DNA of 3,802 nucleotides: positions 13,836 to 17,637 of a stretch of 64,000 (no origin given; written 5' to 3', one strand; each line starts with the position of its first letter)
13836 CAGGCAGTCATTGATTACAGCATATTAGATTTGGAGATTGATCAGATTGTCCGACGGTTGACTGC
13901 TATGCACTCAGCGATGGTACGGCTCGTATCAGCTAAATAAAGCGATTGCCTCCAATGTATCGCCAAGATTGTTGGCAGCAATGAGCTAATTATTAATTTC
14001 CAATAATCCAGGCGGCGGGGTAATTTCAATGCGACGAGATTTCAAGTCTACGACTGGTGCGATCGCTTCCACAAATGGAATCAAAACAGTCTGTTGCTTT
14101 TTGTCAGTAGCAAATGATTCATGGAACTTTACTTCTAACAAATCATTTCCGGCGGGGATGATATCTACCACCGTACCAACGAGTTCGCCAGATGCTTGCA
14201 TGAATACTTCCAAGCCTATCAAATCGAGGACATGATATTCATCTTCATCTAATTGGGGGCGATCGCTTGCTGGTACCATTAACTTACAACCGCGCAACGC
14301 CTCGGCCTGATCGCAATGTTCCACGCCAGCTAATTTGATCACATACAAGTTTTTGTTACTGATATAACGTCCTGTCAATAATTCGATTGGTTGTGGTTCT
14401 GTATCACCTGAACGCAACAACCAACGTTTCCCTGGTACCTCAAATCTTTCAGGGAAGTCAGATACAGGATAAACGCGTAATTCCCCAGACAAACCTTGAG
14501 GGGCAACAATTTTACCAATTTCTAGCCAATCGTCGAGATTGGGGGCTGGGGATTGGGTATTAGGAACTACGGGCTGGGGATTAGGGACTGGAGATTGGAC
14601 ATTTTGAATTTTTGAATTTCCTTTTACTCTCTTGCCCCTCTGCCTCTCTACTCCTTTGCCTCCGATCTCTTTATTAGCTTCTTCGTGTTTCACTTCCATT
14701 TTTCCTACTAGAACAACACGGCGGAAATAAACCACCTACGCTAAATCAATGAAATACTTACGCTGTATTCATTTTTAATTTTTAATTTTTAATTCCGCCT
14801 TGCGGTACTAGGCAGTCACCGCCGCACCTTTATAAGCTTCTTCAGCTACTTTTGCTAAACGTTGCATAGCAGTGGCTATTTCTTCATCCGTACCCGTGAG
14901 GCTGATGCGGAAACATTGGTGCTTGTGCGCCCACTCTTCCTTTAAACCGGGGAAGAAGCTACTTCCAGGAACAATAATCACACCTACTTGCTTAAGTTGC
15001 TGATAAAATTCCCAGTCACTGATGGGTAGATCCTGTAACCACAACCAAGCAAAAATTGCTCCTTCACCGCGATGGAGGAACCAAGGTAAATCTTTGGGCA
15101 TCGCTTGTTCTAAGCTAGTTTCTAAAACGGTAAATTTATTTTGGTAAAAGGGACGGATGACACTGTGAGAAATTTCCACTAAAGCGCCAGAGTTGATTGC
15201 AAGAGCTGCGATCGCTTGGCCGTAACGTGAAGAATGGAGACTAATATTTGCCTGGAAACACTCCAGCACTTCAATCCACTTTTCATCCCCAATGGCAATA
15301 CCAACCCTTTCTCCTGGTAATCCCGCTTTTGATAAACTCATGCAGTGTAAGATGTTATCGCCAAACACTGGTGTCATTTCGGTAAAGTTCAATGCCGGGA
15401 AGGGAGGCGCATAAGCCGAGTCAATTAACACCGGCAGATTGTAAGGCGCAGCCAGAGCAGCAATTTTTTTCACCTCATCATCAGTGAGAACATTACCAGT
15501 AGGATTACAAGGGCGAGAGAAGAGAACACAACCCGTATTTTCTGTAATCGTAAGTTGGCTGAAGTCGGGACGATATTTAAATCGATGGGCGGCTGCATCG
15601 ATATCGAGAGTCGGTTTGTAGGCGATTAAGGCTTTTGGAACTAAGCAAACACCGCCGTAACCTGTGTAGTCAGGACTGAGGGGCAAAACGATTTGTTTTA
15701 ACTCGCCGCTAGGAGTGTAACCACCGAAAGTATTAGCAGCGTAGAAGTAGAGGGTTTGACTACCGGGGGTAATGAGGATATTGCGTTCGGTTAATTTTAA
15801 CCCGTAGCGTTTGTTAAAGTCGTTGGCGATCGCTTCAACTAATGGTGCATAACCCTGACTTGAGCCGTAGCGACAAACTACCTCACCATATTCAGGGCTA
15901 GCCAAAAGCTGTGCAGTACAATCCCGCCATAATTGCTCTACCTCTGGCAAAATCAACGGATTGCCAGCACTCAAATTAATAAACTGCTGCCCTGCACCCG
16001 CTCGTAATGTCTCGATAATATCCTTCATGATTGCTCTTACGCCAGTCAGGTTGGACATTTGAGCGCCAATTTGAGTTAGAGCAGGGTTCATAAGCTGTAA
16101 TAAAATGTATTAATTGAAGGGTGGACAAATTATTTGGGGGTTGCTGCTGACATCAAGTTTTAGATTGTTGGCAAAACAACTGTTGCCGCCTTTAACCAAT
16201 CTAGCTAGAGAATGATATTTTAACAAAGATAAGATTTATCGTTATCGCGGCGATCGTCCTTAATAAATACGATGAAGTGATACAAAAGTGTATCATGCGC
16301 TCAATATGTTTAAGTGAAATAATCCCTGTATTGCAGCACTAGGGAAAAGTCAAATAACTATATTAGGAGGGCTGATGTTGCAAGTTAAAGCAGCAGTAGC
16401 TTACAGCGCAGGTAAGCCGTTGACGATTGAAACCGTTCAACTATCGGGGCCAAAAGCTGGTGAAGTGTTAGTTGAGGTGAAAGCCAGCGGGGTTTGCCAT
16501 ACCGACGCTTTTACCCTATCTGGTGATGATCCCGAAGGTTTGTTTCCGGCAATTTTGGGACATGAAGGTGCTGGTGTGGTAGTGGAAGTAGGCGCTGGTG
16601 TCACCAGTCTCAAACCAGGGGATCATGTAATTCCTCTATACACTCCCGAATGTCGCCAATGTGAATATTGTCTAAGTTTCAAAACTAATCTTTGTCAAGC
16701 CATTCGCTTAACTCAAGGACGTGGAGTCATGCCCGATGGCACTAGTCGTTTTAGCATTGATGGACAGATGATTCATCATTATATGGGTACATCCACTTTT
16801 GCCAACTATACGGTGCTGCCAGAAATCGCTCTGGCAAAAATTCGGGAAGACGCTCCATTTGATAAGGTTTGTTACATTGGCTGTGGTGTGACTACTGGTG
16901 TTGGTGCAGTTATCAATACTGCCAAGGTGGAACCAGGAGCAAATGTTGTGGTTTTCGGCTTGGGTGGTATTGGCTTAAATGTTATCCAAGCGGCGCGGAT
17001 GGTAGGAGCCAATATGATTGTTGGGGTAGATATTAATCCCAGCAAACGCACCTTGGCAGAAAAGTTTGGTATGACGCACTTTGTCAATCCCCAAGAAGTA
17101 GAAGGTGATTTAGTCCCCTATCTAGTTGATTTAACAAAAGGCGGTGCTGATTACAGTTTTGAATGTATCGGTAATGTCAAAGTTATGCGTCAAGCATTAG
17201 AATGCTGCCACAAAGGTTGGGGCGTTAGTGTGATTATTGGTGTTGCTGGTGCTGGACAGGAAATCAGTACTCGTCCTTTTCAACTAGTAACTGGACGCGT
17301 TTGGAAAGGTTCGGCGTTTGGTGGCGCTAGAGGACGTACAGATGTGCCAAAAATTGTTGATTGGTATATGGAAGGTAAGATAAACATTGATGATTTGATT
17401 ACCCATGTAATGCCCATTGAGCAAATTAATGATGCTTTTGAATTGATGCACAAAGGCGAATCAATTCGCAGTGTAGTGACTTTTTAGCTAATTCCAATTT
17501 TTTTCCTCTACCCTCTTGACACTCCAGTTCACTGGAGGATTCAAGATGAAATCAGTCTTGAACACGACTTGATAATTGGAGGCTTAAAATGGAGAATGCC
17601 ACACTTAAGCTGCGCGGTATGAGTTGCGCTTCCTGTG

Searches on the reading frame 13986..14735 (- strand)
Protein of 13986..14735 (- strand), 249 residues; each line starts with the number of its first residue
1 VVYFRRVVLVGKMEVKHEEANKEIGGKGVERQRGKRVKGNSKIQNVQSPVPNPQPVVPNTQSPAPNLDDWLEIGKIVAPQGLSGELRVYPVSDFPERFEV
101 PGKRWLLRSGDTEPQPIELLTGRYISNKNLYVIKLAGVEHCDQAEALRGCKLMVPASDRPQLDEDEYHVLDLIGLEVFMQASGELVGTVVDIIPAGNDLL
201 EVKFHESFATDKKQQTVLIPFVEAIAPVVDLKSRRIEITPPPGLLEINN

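Call 37: search_protein_families(library=pfam, proteins=[window:13986-14735:-], max_evalue=0.0001)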
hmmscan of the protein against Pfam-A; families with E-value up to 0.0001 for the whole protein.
window:13986-14735:- (249 aa): 3 families
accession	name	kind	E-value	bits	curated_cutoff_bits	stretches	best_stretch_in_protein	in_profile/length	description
PF01782.24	RimM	-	1.4e-21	76.9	23.5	1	73-157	2-83/84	RimM N-terminal domain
PF24986.1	PRC_RimM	-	2.8e-12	46.5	27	1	171-244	3-69/69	RimM PRC barrel domain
PF05239.21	PRC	-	1.5e-10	41.4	21.2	1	164-245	1-78/78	PRC-barrel domain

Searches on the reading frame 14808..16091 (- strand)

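Call 37: search_protein_families(library=pfam, proteins=[window:14808-16091:-], max_evalue=0.0001)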
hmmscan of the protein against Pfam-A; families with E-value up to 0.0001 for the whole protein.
window:14808-16091:- (427 aa): 1 family
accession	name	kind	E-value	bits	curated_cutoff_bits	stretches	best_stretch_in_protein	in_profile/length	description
PF00155.27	Aminotran_1_2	-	2.2e-31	109.8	19.7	1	37-412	3-361/361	Aminotransferase class I and II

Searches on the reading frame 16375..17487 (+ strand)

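Call 38: search_protein_families(library=pfam, proteins=[window:16375-17487:+], max_evalue=0.0001)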
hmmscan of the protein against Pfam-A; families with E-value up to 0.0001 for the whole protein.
window:16375-17487:+ (370 aa): 4 families
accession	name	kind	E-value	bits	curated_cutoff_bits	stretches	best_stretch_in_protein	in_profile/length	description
PF00107.32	ADH_zinc_N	-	4.2e-29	101.5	31.8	1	198-330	1-126/129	Zinc-binding dehydrogenase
PF08240.17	ADH_N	-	2.8e-23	82.6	23.5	1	28-156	2-102/104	Alcohol dehydrogenase GroES-like domain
PF13602.12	ADH_zinc_N_2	-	1.8e-06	29.4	27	1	252-363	17-128/134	Zinc-binding dehydrogenase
PF16912.11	Glu_dehyd_C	-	7.9e-06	25.9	34.9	1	183-370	27-211/211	Glucose dehydrogenase C-terminus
